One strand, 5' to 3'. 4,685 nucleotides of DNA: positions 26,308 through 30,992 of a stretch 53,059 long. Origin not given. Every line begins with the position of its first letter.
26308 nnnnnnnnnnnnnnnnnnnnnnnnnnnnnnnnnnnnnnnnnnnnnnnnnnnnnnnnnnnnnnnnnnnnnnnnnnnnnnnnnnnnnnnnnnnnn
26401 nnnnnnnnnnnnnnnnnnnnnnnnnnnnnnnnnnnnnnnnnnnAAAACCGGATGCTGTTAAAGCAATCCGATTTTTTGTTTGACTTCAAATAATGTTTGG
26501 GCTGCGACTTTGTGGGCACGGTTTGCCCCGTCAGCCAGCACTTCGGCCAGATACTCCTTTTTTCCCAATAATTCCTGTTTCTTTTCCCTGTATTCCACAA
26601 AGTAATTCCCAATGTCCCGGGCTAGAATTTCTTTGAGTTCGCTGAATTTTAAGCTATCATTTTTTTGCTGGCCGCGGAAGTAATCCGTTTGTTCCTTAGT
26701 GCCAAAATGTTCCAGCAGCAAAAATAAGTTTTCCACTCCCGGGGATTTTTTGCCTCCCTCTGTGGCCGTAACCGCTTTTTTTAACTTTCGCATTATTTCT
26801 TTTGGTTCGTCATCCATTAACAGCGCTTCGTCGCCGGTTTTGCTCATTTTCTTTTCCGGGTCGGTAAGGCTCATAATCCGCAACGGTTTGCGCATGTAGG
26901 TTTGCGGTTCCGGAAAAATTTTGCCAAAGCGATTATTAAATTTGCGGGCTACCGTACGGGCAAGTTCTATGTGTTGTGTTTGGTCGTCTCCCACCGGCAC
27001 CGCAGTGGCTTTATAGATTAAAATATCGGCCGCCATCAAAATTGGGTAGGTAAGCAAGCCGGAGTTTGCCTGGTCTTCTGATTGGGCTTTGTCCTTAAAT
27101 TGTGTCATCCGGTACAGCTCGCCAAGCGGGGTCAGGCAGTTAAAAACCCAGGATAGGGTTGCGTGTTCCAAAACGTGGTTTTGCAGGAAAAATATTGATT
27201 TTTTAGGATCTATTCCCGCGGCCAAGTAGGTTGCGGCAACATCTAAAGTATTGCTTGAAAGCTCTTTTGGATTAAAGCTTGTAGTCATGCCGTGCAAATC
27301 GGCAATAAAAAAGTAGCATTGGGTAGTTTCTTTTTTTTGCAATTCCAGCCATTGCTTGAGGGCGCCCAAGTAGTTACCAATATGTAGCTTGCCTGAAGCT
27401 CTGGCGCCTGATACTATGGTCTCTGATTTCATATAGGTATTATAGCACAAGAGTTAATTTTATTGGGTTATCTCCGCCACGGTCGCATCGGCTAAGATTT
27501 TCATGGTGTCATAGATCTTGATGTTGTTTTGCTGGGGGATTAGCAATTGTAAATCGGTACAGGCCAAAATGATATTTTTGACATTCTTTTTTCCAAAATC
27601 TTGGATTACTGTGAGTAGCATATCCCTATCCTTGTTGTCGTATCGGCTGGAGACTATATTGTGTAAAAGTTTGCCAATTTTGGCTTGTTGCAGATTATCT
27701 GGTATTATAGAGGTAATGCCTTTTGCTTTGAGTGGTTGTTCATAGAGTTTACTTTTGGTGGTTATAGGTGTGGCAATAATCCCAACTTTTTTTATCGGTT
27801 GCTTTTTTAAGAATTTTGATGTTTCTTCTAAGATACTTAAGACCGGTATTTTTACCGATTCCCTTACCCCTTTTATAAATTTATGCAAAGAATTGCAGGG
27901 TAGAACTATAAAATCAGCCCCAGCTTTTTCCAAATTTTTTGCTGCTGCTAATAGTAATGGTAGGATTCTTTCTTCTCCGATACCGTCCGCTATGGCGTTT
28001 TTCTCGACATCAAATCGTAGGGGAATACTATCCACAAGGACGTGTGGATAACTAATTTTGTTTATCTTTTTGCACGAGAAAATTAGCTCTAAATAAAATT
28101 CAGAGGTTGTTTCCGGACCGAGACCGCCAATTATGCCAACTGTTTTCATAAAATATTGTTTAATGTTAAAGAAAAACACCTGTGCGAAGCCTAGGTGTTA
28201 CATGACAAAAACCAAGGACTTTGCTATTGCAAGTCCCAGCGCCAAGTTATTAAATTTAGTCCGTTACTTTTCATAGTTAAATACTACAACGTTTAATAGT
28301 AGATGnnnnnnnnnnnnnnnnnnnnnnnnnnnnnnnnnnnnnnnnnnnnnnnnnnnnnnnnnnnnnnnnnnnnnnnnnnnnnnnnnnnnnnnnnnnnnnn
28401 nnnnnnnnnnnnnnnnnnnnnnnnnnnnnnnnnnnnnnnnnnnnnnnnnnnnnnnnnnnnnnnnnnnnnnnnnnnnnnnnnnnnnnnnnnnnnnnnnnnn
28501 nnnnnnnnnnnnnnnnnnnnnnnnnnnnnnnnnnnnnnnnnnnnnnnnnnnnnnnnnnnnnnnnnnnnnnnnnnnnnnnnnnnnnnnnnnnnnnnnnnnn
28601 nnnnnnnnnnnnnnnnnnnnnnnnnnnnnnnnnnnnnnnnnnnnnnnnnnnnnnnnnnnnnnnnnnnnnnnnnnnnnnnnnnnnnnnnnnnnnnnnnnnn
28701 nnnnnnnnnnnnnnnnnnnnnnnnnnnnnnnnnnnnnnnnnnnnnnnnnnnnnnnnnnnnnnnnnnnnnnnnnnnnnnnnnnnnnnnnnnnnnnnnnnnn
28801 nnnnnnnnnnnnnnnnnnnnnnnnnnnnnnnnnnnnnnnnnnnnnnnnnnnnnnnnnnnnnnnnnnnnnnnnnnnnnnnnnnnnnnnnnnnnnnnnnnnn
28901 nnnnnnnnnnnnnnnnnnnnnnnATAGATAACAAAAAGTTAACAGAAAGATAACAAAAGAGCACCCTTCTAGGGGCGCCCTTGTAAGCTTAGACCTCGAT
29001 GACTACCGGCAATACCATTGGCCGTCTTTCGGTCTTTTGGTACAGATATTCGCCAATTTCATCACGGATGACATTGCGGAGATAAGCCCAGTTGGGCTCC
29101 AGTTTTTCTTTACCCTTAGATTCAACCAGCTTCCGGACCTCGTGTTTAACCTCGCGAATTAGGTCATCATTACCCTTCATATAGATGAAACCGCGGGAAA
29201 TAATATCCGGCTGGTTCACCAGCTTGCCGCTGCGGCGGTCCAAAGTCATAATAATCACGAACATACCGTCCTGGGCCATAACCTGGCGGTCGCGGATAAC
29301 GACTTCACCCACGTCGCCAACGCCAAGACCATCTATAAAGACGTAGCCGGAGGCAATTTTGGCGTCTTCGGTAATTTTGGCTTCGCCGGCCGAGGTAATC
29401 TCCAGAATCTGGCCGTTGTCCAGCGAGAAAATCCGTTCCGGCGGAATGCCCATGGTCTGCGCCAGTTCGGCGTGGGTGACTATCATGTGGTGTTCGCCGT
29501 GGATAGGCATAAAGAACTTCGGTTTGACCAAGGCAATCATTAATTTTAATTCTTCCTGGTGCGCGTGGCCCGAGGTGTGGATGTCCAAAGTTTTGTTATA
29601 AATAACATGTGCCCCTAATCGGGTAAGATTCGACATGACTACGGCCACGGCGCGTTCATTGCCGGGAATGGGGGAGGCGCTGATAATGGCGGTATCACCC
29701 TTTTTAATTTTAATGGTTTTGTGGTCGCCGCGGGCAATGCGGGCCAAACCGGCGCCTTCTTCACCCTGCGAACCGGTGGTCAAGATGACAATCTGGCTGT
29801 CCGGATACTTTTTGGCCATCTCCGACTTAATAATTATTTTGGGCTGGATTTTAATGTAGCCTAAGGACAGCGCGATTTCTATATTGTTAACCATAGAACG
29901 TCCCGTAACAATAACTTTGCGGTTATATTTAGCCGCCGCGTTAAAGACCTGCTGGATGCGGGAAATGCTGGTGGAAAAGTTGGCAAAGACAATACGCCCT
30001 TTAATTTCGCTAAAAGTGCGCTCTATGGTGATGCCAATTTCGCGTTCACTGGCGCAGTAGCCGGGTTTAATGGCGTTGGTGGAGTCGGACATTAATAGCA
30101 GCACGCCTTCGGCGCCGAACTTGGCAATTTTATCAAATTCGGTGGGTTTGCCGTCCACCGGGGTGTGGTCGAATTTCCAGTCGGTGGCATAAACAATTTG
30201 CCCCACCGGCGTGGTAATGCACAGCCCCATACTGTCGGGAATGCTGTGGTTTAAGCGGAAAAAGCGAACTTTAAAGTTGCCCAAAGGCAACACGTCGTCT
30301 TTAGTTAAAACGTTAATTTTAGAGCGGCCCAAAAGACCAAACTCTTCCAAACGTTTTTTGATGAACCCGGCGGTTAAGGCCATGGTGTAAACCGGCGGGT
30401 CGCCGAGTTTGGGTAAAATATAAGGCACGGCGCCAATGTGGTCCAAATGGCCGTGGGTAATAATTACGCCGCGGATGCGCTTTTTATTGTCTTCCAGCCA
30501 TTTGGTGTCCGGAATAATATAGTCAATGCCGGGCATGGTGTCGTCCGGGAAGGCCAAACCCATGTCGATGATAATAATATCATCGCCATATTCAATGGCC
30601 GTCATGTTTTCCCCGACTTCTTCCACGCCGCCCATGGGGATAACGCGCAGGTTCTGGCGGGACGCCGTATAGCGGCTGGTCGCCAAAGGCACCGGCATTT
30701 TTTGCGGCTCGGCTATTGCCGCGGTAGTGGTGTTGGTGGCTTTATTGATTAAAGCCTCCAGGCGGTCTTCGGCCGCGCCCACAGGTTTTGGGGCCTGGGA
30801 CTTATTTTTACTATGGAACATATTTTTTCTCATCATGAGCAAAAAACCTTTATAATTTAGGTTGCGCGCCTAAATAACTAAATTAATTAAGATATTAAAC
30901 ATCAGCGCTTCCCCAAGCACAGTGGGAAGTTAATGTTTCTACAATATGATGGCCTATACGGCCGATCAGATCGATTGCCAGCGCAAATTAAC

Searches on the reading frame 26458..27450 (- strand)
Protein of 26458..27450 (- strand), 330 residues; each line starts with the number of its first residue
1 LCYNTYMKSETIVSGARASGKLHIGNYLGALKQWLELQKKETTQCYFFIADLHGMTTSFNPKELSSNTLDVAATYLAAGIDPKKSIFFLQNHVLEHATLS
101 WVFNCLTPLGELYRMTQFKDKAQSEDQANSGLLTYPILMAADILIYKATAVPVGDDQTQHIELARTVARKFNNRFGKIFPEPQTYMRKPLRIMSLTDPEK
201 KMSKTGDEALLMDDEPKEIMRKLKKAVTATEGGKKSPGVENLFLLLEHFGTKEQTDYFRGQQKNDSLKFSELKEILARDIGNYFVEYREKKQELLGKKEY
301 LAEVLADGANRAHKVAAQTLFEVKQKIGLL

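Call 85: search_protein_families(library=pfam, proteins=[window:26458-27450:-], max_evalue=0.00001)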
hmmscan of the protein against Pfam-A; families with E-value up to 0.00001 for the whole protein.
window:26458-27450:- (330 aa): 1 family
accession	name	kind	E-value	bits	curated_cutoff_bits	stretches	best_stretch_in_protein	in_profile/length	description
PF00579.31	tRNA-synt_1b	-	3.7e-67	227.1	21.1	1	11-279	7-269/292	tRNA synthetases class I (W and Y)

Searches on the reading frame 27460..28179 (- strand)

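Call 85: search_protein_families(library=pfam, proteins=[window:27460-28179:-], max_evalue=0.00001)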
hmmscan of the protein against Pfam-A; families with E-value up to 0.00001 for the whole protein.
window:27460-28179:- (239 aa): 1 family
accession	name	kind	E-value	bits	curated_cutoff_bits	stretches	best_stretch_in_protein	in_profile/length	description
PF01177.27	Asp_Glu_race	-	9.5e-33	114.2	31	1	17-232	1-210/211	Asp/Glu/Hydantoin racemase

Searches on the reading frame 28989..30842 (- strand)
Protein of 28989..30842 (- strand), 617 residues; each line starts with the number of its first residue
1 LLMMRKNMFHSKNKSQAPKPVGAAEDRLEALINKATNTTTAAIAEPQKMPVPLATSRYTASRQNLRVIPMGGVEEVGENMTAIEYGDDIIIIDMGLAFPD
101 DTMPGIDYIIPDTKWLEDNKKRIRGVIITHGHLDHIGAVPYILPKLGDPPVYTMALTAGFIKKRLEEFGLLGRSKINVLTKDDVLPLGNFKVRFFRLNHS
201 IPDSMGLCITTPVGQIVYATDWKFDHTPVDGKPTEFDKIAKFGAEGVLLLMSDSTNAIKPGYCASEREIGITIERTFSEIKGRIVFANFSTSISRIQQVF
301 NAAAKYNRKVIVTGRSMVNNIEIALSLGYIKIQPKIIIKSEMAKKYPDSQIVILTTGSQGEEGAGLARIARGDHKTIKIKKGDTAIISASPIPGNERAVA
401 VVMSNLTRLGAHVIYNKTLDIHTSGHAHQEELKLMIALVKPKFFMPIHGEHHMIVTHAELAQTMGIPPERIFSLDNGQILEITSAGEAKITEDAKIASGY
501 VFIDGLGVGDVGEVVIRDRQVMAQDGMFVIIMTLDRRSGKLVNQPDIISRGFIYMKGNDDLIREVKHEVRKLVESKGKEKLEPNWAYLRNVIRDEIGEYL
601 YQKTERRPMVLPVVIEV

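Call 85: search_protein_families(library=pfam, proteins=[window:28989-30842:-], max_evalue=0.00001)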
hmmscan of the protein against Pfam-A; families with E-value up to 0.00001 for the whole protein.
window:28989-30842:- (617 aa): 5 families
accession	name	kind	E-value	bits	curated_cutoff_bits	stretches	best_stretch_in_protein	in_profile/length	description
PF22505.1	RNase_J_b_CASP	-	4.1e-46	156.3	27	1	281-406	1-126/126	Ribonuclease J, beta-CASP domain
PF17770.6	RNase_J_C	-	1.1e-30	107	23.8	1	515-617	1-102/102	Ribonuclease J C-terminal domain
PF00753.33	Lactamase_B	-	5.1e-12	46.6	22.7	1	77-224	5-152/196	Metallo-beta-lactamase superfamily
PF07521.17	RMMBL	-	4.8e-10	39.7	21.6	1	421-467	11-59/63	Zn-dependent metallo-hydrolase RNA specificity domain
PF12706.13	Lactamase_B_2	-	6.9e-10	39.3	27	1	117-223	25-144/200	Beta-lactamase superfamily domain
